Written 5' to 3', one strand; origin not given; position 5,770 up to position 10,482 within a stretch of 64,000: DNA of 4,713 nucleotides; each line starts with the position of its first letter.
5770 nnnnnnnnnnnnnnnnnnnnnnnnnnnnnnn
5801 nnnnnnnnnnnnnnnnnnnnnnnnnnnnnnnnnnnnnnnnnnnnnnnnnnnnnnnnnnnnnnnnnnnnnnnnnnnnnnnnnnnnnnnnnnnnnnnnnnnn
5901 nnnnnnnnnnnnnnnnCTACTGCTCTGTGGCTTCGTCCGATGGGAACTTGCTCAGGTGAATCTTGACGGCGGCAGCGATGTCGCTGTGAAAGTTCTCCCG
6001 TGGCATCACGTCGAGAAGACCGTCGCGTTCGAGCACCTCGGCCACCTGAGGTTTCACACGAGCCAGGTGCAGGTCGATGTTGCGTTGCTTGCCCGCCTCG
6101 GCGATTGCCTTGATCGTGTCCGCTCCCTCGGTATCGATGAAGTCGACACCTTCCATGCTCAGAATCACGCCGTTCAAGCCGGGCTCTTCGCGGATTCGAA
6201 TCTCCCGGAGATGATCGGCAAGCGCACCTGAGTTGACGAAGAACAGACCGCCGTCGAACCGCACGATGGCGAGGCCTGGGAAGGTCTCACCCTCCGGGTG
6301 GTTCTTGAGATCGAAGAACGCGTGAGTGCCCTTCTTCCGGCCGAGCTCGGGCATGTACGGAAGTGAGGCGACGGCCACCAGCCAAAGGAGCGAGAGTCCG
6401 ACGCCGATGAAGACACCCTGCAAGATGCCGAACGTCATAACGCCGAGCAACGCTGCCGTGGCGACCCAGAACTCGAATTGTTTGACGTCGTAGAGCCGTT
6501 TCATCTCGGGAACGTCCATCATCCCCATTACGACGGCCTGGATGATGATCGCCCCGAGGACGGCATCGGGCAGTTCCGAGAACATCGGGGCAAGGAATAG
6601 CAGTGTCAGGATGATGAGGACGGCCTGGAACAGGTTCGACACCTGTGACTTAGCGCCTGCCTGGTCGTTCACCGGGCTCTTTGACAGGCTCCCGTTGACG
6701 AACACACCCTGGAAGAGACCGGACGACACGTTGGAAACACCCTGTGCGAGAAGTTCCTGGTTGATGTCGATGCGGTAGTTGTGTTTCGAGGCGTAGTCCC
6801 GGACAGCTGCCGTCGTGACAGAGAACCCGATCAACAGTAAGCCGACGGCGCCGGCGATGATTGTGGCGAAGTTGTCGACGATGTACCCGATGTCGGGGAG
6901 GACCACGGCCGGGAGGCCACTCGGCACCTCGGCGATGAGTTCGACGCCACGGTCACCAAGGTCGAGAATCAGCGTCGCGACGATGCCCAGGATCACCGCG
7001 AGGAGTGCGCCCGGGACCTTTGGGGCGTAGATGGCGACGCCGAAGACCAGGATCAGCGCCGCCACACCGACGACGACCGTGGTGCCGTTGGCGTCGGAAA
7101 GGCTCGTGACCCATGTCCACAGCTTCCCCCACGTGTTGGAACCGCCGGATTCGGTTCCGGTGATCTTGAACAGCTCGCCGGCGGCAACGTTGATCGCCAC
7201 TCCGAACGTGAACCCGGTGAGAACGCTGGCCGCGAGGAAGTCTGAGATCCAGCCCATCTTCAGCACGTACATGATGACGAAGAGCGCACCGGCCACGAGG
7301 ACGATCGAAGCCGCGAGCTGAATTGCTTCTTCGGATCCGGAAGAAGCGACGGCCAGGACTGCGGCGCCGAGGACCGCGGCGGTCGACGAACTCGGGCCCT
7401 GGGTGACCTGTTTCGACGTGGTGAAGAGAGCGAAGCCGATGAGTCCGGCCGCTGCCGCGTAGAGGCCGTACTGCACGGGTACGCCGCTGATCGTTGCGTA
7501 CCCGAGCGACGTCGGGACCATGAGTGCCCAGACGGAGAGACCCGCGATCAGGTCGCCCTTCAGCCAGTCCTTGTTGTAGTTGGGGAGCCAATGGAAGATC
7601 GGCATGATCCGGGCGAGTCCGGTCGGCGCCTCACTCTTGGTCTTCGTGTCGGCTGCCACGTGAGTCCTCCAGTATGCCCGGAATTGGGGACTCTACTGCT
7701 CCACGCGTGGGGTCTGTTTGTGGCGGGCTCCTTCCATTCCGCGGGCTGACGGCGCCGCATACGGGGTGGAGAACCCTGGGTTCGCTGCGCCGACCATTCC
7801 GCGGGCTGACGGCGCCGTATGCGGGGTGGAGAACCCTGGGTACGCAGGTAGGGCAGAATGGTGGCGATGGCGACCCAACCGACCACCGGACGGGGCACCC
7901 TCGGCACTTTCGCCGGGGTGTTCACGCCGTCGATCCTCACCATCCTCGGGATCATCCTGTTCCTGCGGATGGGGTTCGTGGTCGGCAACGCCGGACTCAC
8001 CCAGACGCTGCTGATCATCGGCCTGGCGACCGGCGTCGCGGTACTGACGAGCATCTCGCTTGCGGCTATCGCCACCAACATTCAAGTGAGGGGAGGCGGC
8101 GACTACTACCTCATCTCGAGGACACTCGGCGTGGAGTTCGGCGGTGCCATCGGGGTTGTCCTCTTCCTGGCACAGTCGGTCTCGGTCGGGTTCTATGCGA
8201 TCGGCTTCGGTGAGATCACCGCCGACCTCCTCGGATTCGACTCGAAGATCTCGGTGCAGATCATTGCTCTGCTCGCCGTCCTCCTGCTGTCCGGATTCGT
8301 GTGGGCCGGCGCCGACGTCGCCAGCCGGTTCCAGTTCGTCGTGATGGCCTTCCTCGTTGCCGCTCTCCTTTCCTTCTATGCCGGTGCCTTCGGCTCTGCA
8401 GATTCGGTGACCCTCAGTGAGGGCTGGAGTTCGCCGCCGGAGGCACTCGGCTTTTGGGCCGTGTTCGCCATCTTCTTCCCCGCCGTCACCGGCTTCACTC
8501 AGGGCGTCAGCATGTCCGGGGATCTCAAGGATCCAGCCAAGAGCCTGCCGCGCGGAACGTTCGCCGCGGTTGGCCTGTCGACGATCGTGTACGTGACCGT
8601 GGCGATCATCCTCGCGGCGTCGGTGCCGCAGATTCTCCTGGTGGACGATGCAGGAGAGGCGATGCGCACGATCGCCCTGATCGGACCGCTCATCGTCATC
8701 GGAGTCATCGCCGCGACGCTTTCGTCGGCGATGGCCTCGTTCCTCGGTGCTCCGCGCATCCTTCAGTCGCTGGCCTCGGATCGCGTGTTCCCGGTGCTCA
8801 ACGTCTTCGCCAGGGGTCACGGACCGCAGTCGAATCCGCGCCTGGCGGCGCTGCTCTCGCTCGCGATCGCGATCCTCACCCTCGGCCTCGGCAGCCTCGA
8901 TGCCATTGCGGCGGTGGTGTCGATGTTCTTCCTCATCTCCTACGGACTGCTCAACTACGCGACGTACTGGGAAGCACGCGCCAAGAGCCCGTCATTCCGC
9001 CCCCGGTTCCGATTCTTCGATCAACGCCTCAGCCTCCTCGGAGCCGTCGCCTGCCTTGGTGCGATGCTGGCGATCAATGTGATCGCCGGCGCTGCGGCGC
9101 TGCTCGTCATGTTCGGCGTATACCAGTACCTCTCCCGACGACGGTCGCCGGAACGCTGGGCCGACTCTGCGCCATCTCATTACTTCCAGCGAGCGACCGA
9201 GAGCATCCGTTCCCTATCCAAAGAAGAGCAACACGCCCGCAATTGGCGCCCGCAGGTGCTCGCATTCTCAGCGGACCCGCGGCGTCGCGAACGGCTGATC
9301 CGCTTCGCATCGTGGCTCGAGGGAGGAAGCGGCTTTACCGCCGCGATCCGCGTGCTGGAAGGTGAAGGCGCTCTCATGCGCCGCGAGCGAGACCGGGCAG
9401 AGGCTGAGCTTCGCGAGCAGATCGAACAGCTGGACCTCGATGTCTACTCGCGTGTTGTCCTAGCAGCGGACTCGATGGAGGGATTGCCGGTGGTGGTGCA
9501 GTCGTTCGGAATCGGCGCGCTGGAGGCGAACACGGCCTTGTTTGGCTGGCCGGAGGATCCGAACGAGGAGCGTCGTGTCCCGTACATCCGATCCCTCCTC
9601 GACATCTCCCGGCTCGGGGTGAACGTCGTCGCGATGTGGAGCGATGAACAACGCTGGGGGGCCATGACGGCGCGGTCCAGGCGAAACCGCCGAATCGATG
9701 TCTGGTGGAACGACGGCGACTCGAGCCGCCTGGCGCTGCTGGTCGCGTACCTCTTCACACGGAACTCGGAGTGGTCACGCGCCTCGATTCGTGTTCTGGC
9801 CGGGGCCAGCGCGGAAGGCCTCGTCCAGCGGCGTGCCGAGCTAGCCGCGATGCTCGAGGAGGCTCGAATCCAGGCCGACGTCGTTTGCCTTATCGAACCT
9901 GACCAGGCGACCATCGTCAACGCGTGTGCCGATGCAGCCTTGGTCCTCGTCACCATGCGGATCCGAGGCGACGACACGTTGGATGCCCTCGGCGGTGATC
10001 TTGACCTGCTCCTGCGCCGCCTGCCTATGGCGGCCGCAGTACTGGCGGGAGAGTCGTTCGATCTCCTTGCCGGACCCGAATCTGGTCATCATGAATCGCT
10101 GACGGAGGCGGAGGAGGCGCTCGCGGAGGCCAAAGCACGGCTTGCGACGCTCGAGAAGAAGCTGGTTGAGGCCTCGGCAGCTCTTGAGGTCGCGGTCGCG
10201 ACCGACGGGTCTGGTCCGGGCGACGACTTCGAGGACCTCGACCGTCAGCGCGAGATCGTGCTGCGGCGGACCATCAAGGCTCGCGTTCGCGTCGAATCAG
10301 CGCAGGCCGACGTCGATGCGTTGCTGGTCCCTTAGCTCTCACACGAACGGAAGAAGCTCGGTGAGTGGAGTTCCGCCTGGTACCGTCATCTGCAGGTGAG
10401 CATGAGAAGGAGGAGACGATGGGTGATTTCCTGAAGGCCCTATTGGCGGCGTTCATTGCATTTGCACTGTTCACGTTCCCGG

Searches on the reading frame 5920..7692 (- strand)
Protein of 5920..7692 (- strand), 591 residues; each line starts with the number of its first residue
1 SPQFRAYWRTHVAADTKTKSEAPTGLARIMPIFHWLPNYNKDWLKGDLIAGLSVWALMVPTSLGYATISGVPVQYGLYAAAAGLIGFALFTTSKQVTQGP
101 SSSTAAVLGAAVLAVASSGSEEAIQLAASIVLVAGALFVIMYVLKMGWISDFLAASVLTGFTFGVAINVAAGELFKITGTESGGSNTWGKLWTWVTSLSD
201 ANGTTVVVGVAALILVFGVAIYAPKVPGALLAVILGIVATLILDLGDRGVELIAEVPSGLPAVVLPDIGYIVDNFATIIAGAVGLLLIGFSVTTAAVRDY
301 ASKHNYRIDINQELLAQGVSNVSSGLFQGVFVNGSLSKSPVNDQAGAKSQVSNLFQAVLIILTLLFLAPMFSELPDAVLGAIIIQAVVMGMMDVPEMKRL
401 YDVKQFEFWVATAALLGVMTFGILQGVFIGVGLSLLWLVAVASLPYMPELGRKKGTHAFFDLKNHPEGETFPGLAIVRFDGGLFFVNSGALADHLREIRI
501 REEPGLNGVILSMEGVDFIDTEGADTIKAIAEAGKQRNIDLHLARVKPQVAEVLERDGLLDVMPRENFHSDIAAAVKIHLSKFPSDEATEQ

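Call 57: search_protein_families(library=pfam, proteins=[window:5920-7692:-], max_evalue=0.00001)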
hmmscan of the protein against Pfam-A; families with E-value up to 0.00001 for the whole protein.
window:5920-7692:- (591 aa): 2 families
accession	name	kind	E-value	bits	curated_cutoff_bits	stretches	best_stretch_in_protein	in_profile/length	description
PF00916.26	Sulfate_transp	-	6.6e-82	275.7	23.2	1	44-413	1-379/380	Sulfate permease family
PF01740.26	STAS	-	1.1e-17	64.2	22.6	1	468-573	4-104/106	STAS domain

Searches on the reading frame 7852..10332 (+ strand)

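Call 57: search_protein_families(library=pfam, proteins=[window:7852-10332:+], max_evalue=0.00001)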
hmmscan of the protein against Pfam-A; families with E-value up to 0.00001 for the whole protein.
window:7852-10332:+ (827 aa): 3 families
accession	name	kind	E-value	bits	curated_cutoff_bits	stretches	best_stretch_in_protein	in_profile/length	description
PF00324.27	AA_permease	-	5.8e-59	200.4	24.6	1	23-470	2-469/470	Amino acid permease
PF13520.12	AA_permease_2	-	2.5e-16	60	27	1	32-408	15-401/427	Amino acid permease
PF03522.20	SLC12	-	7.2e-12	45.5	27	1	610-681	230-301/418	Solute carrier family 12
